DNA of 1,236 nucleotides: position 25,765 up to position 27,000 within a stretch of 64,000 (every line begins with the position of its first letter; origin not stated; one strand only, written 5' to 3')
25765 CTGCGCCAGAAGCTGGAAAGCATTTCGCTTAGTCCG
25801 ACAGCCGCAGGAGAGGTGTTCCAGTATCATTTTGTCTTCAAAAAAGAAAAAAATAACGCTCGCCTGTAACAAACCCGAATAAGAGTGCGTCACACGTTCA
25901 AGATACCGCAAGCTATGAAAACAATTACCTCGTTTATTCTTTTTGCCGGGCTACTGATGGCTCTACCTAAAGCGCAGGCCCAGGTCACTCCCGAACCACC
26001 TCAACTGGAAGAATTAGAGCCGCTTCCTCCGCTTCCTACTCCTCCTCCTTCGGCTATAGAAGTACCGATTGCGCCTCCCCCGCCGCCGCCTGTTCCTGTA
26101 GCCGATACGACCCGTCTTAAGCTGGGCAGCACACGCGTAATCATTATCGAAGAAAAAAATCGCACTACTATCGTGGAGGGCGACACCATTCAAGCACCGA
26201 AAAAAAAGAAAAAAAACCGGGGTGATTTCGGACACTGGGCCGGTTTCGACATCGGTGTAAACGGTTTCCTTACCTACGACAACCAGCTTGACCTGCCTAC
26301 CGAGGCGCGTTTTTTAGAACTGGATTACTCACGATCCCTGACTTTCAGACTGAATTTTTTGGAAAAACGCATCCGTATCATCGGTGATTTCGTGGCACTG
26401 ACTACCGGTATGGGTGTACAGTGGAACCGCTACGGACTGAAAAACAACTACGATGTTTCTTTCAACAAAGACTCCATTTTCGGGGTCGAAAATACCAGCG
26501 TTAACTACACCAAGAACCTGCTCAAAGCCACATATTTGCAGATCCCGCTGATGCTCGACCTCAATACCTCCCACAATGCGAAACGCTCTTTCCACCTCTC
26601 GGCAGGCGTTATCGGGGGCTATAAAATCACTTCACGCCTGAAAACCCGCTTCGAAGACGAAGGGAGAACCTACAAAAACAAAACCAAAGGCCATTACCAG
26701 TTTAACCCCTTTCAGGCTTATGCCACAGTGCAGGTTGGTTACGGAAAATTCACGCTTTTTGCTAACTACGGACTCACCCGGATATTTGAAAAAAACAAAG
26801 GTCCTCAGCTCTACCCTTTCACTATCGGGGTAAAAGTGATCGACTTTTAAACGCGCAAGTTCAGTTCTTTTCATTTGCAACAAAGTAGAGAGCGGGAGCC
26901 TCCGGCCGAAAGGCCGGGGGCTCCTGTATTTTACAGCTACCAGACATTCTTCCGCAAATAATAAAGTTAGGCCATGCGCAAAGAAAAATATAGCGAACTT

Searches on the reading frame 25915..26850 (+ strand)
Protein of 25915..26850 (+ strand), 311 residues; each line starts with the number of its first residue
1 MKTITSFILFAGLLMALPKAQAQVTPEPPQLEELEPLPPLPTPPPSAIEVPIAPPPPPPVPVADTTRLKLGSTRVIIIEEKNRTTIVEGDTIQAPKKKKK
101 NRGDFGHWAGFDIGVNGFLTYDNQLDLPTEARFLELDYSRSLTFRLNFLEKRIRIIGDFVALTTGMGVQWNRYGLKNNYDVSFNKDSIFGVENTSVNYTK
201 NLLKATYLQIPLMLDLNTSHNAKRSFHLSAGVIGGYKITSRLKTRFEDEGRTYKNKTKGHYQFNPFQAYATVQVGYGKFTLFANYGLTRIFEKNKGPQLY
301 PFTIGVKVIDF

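Call 7: search_protein_families(library=pfam, proteins=[window:25915-26850:+], max_evalue=0.1)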
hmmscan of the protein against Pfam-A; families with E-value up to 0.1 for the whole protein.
window:25915-26850:+ (311 aa): 1 family
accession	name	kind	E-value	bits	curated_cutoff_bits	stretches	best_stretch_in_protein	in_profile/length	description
PF13568.12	OMP_b-brl_2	-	7.6e-09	36.3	27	1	110-291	12-174/175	Outer membrane protein beta-barrel domain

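Call 8: search_protein_families(library=ncbifam, proteins=[window:25915-26850:+], max_evalue=0.1)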
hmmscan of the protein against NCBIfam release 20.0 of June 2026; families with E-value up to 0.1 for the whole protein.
window:25915-26850:+ (311 aa): 0 families

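Call 11: find_homologous_proteins(query=window:25915-26850:+)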
Query window:25915-26850:+ (311 aa): 351 proteins with E <= 0.001 among 4188 candidates; the best 120 are listed.
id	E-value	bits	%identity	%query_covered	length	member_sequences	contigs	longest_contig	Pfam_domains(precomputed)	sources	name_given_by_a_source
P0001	9.1e-208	707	100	100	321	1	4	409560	PF13568.13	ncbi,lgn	-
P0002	5.6e-100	353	57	80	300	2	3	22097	PF13568.13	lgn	-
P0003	2.3e-99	351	60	78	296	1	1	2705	PF13568.13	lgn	-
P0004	1.0e-95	339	57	78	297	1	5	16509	PF13568.13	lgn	-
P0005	4.4e-94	333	54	83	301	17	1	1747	PF13568.13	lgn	-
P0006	1.1e-88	316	50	93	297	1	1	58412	PF13568.13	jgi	-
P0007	5.1e-88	314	49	99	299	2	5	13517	PF13568.13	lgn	-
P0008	7.4e-88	313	54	78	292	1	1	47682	PF13568.13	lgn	-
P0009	1.1e-87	312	50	88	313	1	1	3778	PF13568.13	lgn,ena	-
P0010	2.2e-87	311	65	64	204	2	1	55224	PF13568.13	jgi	jgi:hypothetical protein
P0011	8.0e-86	306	46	98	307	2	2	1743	PF13568.13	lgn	-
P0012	1.4e-85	305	49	99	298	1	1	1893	PF13568.13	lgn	-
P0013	1.8e-84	302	54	78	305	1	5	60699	PF13568.13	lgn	-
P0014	4.8e-82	294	47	98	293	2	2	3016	PF13568.13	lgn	-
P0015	1.9e-81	292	49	80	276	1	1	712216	PF13568.13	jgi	jgi:hypothetical protein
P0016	1.6e-80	289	49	86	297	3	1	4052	PF13568.13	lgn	-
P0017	9.9e-80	286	45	98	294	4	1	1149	PF13568.13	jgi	jgi:hypothetical protein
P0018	1.2e-79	286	47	99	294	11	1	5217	PF13568.13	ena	-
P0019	1.4e-78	283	45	86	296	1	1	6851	PF13568.13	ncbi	-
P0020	2.6e-78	282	48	85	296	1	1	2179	PF13568.13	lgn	-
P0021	3.8e-78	281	49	84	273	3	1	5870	PF13568.13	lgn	-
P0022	5.7e-78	281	46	98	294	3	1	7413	PF13568.13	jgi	-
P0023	8.5e-78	280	45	97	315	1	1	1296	PF13568.13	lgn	-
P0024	1.6e-77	279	45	99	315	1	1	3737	PF13568.13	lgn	-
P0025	1.3e-75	273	46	98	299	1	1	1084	PF13568.13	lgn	-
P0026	2.2e-75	272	51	78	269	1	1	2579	PF13568.13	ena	-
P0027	7.1e-74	267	46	98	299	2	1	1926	PF13568.13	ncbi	-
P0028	1.8e-73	266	46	79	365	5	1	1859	PF13568.13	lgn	-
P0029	2.0e-72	262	46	79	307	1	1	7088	PF13568.13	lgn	-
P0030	6.3e-71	257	48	81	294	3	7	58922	PF13568.13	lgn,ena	-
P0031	8.4e-71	257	47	80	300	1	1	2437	PF13568.13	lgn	-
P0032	1.3e-70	256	48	80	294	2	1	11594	PF13568.13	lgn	-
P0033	3.2e-64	235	48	70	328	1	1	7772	PF13568.13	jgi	-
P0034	1.6e-60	223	40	80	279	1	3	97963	PF13568.13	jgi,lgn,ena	jgi:hypothetical protein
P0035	2.4e-60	223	41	80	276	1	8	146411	PF13568.13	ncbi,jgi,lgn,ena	jgi:hypothetical protein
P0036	4.1e-60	222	40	80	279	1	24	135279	PF13568.13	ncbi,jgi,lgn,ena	jgi:hypothetical protein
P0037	6.1e-60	221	40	80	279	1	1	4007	PF13568.13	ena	-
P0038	6.9e-60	221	40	80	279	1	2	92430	PF13568.13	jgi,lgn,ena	jgi:hypothetical protein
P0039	1.1e-59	220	40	80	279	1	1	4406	PF13568.13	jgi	jgi:Outer membrane protein beta-barrel domain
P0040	5.1e-59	218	41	80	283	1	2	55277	PF13568.13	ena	-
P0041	6.6e-59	218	41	80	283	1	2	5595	PF13568.13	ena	-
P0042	7.1e-59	218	41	80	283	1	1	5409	PF13568.13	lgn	-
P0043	8.1e-59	218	41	80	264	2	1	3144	PF13568.13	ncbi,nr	ncbi:MAG: outer membrane beta-barrel protein, partial [Bacteroidetes bacterium]|nr:outer membrane be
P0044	2.1e-58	216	42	78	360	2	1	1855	PF13568.13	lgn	-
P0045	3.1e-58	216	44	79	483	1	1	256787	PF10988.15,PF13568.13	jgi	jgi:hypothetical protein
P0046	3.6e-58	215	40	78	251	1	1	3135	PF13568.13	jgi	jgi:hypothetical protein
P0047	4.4e-58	215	40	82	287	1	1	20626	PF13568.13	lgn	-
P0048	5.3e-58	215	40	82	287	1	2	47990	PF13568.13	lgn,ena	-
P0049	6.4e-58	215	40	80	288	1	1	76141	PF13568.13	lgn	-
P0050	7.0e-58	215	40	80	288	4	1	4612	PF13568.13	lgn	-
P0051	8.9e-58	214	40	80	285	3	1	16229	PF13568.13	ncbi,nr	ncbi:MAG: outer membrane beta-barrel protein [Flavobacteriales bacterium]|nr:outer membrane beta-bar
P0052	1.0e-57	214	41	78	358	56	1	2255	PF13568.13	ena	-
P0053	1.4e-57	214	42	80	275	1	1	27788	PF13568.13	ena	-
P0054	1.6e-57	213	40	80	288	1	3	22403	PF13568.13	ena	-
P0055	1.7e-57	213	40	80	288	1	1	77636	PF13568.13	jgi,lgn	jgi:hypothetical protein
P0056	2.7e-57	213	40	78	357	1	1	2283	PF13568.13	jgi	-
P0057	3.3e-57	212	40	80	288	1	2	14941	PF13568.13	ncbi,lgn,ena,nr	ncbi:MAG: PorT family protein [Flavobacteriales bacterium]|nr:PorT family protein [Flavobacteriales 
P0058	4.4e-57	212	40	78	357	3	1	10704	PF13568.13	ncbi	ncbi:MAG: outer membrane beta-barrel protein [Bacteroidota bacterium]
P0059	5.6e-57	212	40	80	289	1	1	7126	PF13568.13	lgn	-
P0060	6.2e-57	211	40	78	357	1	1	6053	PF13568.13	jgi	-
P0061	2.6e-56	209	41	80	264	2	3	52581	PF13568.13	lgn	-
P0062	3.6e-56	209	40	80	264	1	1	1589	PF13568.13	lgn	-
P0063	4.3e-56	209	43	79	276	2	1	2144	PF13568.13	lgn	-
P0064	4.8e-56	208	40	80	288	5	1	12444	PF13568.13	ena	-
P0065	2.6e-55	206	41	85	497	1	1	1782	PF10988.15,PF13568.13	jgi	jgi:hypothetical protein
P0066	4.7e-55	205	41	77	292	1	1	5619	PF13568.13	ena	-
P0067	1.1e-54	204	40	80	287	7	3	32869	PF13568.13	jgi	jgi:hypothetical protein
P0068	2.1e-54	203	40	80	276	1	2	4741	PF13568.13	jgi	jgi:hypothetical protein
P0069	5.0e-54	202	39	80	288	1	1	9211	PF13568.13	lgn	-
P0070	8.3e-53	198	40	83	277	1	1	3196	PF13568.13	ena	-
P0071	1.0e-52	198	40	83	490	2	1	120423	PF10988.15,PF13568.13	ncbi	-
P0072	7.8e-52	195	40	81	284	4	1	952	PF13568.13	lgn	-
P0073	7.5e-51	191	40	80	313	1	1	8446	PF13568.13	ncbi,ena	-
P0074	9.3e-51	191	42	78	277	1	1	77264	PF13568.13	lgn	-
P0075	1.1e-50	191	38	80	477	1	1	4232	PF10988.15,PF13568.13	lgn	-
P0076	2.1e-50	190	35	100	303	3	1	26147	PF13568.13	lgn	-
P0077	5.2e-50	189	40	80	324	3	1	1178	PF13568.13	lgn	-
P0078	8.3e-50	188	39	78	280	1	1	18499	PF13568.13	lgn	-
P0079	8.7e-50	188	40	79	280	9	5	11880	PF13568.13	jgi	jgi:hypothetical protein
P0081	2.9e-49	186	35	94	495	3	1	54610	PF10988.15,PF13568.13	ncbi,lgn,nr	ncbi:MAG: DUF2807 domain-containing protein [Bacteroidales bacterium]|nr:DUF2807 domain-containing p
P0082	3.4e-49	186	40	80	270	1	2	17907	PF13568.13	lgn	-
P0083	5.1e-49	185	35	94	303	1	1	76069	PF13568.13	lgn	-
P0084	6.5e-49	185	39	79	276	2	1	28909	PF13568.13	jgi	jgi:hypothetical protein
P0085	8.2e-49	185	38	80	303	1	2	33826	PF13568.13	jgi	jgi:hypothetical protein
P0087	1.7e-48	184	39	79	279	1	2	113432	PF13568.13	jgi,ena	-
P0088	2.0e-48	183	38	79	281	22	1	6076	PF13568.13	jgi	jgi:hypothetical protein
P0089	2.0e-48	183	44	66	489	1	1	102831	PF10988.15,PF13568.13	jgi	jgi:hypothetical protein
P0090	2.6e-48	183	44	66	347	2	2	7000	PF13568.13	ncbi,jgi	-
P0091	4.6e-48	182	40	79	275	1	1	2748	PF13568.13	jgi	jgi:hypothetical protein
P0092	5.3e-48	182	39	78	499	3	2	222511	PF10988.15,PF13568.13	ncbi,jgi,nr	ncbi:MAG TPA: DUF2807 domain-containing protein [Bacteroidales bacterium]|nr:DUF2807 domain-containi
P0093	1.7e-47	180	40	70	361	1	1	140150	PF13568.13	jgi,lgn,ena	-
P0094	2.9e-47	180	35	94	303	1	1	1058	PF13568.13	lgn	-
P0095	5.5e-47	179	40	66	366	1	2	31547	PF13568.13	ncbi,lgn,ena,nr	ncbi:MAG: PorT family protein [Bacteroidales bacterium]|nr:PorT family protein [Bacteroidales bacter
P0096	6.0e-47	179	38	79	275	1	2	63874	PF13568.13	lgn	-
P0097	2.0e-46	177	42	76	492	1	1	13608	PF10988.15,PF13568.13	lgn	-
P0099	5.6e-46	175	36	97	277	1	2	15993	PF13568.13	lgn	-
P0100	6.3e-46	175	39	78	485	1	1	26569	PF10988.15,PF13568.13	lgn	-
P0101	6.4e-46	175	39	74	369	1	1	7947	PF13568.13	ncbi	-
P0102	6.8e-46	175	36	78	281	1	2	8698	PF13568.13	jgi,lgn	-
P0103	1.1e-45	174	38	79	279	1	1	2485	PF13568.13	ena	-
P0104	1.2e-45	174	41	66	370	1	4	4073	PF13568.13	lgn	-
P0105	6.1e-45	172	36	78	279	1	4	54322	PF13568.13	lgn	-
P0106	7.1e-45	172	42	77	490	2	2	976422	PF10988.15,PF13568.13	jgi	-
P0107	7.3e-45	172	36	79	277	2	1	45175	PF13568.13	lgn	-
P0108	8.7e-45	172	36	77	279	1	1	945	PF13568.13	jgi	jgi:hypothetical protein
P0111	1.9e-44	170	41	78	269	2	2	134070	PF13568.13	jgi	jgi:hypothetical protein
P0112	2.3e-44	170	37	79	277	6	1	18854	PF13568.13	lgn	-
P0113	4.9e-44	169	41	79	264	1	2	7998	PF13568.13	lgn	-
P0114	7.1e-44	169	38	78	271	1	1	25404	PF13568.13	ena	-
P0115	6.1e-43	165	38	66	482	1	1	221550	PF10988.15,PF13568.13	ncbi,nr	ncbi:MAG: DUF2807 domain-containing protein [Bacteroidetes bacterium]|nr:DUF2807 domain-containing p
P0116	6.3e-43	165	39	69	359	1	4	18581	PF13568.13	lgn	-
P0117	7.2e-43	165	33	97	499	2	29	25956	PF10988.15,PF13568.13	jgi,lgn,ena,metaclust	jgi:hypothetical protein|metaclust:\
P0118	1.5e-42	164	37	80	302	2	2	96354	PF13568.13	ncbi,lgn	-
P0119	2.0e-42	164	36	85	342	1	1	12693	PF13568.13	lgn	-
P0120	2.0e-42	164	36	78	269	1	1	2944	PF13568.13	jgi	-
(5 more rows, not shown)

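Call 13: find_related_loci(query=A1, collection=genome_contigs, flank=10000)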
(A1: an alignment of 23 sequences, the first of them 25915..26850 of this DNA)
Query A1 (311 aa) in genome_contigs; peptide patterns used: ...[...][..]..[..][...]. (x = any residue, [..] = any of these).
324 stretches matched a pattern; 310 encode a relative of the query (tblastn E <= 1e-3); the best 80 are kept; 80 distinct loci.
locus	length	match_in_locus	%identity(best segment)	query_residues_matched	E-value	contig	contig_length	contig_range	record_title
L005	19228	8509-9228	60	64-306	8e-101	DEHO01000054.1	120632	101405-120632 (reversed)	MAG TPA_asm: Flavobacteriales bacterium UBA2798 UBA2798_contig_6884, whole genome shotgun sequence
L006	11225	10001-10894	47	1-309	1e-90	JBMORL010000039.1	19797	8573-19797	MAG: Bacteroidota bacterium isolate Betzabe_MAG179 MAG179_39, whole genome shotgun sequence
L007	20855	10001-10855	45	1-308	2e-82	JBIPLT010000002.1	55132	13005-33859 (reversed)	MAG: Flavobacteriales bacterium isolate ME2013-11-14_3300034064_group4_bin53 Rohwer_bin1009_scaffold_66_c1, whole genome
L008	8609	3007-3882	46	1-308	6e-82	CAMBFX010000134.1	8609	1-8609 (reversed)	MAG: Chryseobacterium gleum isolate TH-08apr19-135 genome assembly, contig: TH-08apr19-C21445, whole genome shotgun sequ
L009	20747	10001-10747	47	64-311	2e-73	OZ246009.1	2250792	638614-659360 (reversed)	MAG: Parvicellaceae bacterium isolate 5523de6e-4b18-46bc-b93d-b93e5fed2c7b genome assembly, chromosome: 1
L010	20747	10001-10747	45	64-311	2e-71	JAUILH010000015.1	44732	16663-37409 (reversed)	MAG: Bacteroidia bacterium isolate Co_bin.40 NODE_5556_length_44732_cov_1.200807, whole genome shotgun sequence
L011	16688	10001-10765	42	55-309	4e-64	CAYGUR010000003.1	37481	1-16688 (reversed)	MAG TPA_asm: uncultured Comamonadaceae bacterium isolate ERP117304_co3_12 genome assembly, contig: NODE_1651_length_3748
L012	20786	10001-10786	39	40-311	4e-62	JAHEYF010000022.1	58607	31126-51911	MAG: Bacteroidetes bacterium isolate nzgw121 NODE_278_length_58608_cov_4.672936, whole genome shotgun sequence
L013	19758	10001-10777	40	64-311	2e-61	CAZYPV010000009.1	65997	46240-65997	MAG TPA_asm: uncultured Comamonadaceae bacterium isolate SRP342821_co1_240 genome assembly, contig: NODE_285_length_6599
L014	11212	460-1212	39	64-311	3e-61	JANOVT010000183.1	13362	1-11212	MAG: Flavobacteriales bacterium isolate VAR_35_metabat_581 VAR_35_k141_907667, whole genome shotgun sequence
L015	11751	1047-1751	43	64-308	8e-61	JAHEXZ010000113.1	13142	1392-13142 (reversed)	MAG: Bacteroidetes bacterium isolate nzgw116 NODE_7026_length_13143_cov_5.048533, whole genome shotgun sequence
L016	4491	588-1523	35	11-311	1e-60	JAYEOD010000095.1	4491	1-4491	MAG: Bacteroidota bacterium isolate MAG038 MAG038_95, whole genome shotgun sequence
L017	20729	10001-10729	42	67-311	1e-60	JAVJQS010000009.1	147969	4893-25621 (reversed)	MAG: Vicingaceae bacterium isolate D1-CHI-04 k141_41124, whole genome shotgun sequence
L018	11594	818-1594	39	64-311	2e-60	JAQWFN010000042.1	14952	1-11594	MAG: Flavobacteriales bacterium isolate cluster1_bin.1 k141_386756, whole genome shotgun sequence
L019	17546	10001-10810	38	35-311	8e-60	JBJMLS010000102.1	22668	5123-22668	MAG: Bacteroidia bacterium isolate H3_16_all_fractions_metab_conc_40_44_0 k255_3489016, whole genome shotgun sequence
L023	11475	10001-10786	39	62-311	1e-57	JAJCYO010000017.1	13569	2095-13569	MAG: Flavobacteriales bacterium isolate OFTM342 OFTM342_16, whole genome shotgun sequence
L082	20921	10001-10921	30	1-308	3e-45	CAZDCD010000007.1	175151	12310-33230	MAG TPA_asm: uncultured Bacteroidales bacterium isolate binchicken_co129_272 genome assembly, contig: NODE_65_length_175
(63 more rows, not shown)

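Call 48: search_protein_families(library=ncbifam, proteins=[L005:6382-6867:+, L006:7884-8369:+, L009:8029-8514:+, L012:7468-7953:+, L023:6969-7454:+, L082:8369-8854:+], max_evalue=1e-25)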
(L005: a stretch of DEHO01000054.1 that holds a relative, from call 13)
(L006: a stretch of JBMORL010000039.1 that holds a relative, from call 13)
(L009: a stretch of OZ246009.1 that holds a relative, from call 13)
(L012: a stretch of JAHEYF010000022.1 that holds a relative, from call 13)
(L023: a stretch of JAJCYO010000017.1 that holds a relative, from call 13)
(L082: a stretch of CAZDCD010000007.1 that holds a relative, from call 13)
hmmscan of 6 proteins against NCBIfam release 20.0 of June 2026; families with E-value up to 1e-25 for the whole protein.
L005:6382-6867:+ (161 aa): 4 families
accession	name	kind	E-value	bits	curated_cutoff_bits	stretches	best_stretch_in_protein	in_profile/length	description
NF058625.1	sigma_PG0214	equivalog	5.7e-36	123.8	130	1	1-155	1-162/170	GFO_1088 family ECF-type sigma factor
TIGR02950.1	SigM_subfam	subfamily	1.3e-31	109.6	147.95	1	11-152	7-156/159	RNA polymerase sigma factor, SigM family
NF007226.0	PRK09644.1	equivalog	5.4e-26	91.6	199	1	14-154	11-157/166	RNA polymerase sigma factor SigM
TIGR02985.1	Sig70_bacteroi1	subfamily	6.8e-26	91.4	126.4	1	5-153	2-161/162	RNA polymerase sigma-70 factor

L006:7884-8369:+ (161 aa): 2 families
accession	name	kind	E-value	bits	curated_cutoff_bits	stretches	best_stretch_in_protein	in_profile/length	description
NF058625.1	sigma_PG0214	equivalog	5.9e-37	127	130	1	1-155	1-162/170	GFO_1088 family ECF-type sigma factor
TIGR02950.1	SigM_subfam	subfamily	5.9e-32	110.7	147.95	1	11-152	7-156/159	RNA polymerase sigma factor, SigM family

L009:8029-8514:+ (161 aa): 4 families
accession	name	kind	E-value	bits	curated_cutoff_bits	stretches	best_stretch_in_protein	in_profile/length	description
NF058625.1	sigma_PG0214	equivalog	2.3e-32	112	130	1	1-158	1-165/170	GFO_1088 family ECF-type sigma factor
TIGR02950.1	SigM_subfam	subfamily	2.2e-31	108.8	147.95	1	8-153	4-157/159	RNA polymerase sigma factor, SigM family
NF007226.0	PRK09644.1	equivalog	8.1e-27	94.3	199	1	8-154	5-157/166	RNA polymerase sigma factor SigM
NF009193.0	PRK12541.1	equivalog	3.2e-26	92.5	171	1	5-151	6-157/161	RNA polymerase sigma factor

L012:7468-7953:+ (161 aa): 2 families
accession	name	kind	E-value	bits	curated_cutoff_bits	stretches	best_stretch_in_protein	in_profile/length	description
NF058625.1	sigma_PG0214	equivalog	2.8e-34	118.3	130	1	1-155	1-162/170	GFO_1088 family ECF-type sigma factor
TIGR02950.1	SigM_subfam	subfamily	8e-29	100.5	147.95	1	11-152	7-156/159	RNA polymerase sigma factor, SigM family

L023:6969-7454:+ (161 aa): 3 families
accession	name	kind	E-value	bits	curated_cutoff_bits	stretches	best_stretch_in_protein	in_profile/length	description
NF058625.1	sigma_PG0214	equivalog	1.4e-37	129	130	1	1-154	1-161/170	GFO_1088 family ECF-type sigma factor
TIGR02950.1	SigM_subfam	subfamily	1.7e-30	106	147.95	1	11-153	7-157/159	RNA polymerase sigma factor, SigM family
TIGR02985.1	Sig70_bacteroi1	subfamily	1.6e-28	100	126.4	1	6-154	3-162/162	RNA polymerase sigma-70 factor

L082:8369-8854:+ (161 aa): 4 families
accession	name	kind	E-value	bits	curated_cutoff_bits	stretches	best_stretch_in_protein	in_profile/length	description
NF058625.1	sigma_PG0214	equivalog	9.4e-33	113.3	130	1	1-155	1-162/170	GFO_1088 family ECF-type sigma factor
TIGR02950.1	SigM_subfam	subfamily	1.6e-32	112.6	147.95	1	11-152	7-156/159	RNA polymerase sigma factor, SigM family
NF009193.0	PRK12541.1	equivalog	1e-26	94.1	171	1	12-151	13-157/161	RNA polymerase sigma factor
TIGR02985.1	Sig70_bacteroi1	subfamily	6.9e-26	91.4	126.4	1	6-154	3-162/162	RNA polymerase sigma-70 factor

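Call 65: predict_structure(alignment_id=A1)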
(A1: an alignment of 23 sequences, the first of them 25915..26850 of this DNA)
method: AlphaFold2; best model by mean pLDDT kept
length: 311 residues; sequences in the alignment: 23
mean_pLDDT: 76.8   pTM: 0.64
mean pLDDT of the five models: 76.8, 76.5, 75.6, 75.1, 73.0
residues with pLDDT >= 90: 151; 70-90: 55; 50-70: 41; < 50: 64
segments of 3 or more residues with pLDDT < 50: 17-24, 45-50, 55-70, 72-102
pLDDT, mean of each block of 10 residues (from residue 1): 52 50 48 58 48 49 37 41 38 41 71 95 89 93 95 88 96 92 91 87 97 90 84 97 92 92 96 91 96 93 93 78
secondary structure, 60 per line:
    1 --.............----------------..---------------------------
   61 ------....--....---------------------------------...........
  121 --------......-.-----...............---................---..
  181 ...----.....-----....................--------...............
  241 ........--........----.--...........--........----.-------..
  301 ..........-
elements in order: H3-15 E67-70 E73-76 E110-120 H129-134 E142-156 E160-175 E179-183 E188-192 E198-217 E226-248 E251-258 E266-276 E279-286 E299-310

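Call 67: fold_search(model_id=the predicted structure, library=pdb)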
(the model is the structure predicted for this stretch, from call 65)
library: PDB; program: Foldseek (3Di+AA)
matches with E <= 10: 754; with E <= 0.001: 1
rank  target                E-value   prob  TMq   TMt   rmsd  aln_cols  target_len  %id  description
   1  9fzc_A                9.2e-04  1.00  0.28  0.45   7.7       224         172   11  Structure of OmpA-short in complex with nanobody Nb01 (released 2024-07-17)
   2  9fzd_A                2.1e-03  1.00  0.31  0.47   6.8       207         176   11  Structure of OmpA-long in complex with nanobody Nb39 (released 2024-07-17)
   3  1bxw                  2.1e-03  0.99  0.26  0.37   8.3       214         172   11  OUTER MEMBRANE PROTEIN A (OMPA) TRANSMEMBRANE DOMAIN (released 1998-10-14)
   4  9a2m_MODEL_1_A        2.4e-03  1.00  0.30  0.28  16.1       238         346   11  Model of E. coli OmpA by in-cell photo-crosslinking MS and deep learning (released 2023-02-24)
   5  3qrc_A                2.7e-03  1.00  0.26  0.41   7.9       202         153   10  The crystal structure of Ail, the attachment invasion locus protein of Yersinia pestis, in complex with the heparin an (released 2011-11-23)
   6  3qrc_B                2.8e-03  1.00  0.26  0.43   8.0       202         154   10  The crystal structure of Ail, the attachment invasion locus protein of Yersinia pestis, in complex with the heparin an (released 2011-11-23)
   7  3qra                  3.6e-03  0.99  0.24  0.39   8.4       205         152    9  The crystal structure of Ail, the attachment invasion locus protein of Yersinia pestis (released 2011-11-23)
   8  1qj9                  5.9e-03  0.99  0.25  0.43   8.2       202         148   12  CRYSTAL STRUCTURE OF THE OUTER MEMBRANE PROTEIN OMPX FROM ESCHERICHIA COLI (released 1999-10-06)
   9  8xjc_B                1.1e-02  0.47  0.18  0.19  18.7       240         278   10  a novel haemophore of of Riemerella anatipestifer (released 2025-06-25)
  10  1qd6_C                1.2e-02  0.66  0.20  0.23  19.5       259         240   12  OUTER MEMBRANE PHOSPHOLIPASE A FROM ESCHERICHIA COLI (released 1999-10-25)
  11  7ezz_A                1.4e-02  0.75  0.20  0.23  17.0       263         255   12  Crystal structure of Salmonella typhi outer membrane phospholipase (OMPLA) dimer with bound calcium (released 2021-06-23)
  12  7ezz_B                1.4e-02  0.66  0.19  0.22  19.3       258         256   11  Crystal structure of Salmonella typhi outer membrane phospholipase (OMPLA) dimer with bound calcium (released 2021-06-23)
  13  1fw3_A                1.4e-02  0.63  0.18  0.21  17.3       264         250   13  OUTER MEMBRANE PHOSPHOLIPASE A FROM ESCHERICHIA COLI (released 2001-06-01)
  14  7xw0_B                1.8e-02  0.84  0.23  0.26   9.5       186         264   14  Crystal structure of pOmpT (released 2023-05-31)
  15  1qd6_D                1.8e-02  0.60  0.19  0.23  19.4       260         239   12  OUTER MEMBRANE PHOSPHOLIPASE A FROM ESCHERICHIA COLI (released 1999-10-25)
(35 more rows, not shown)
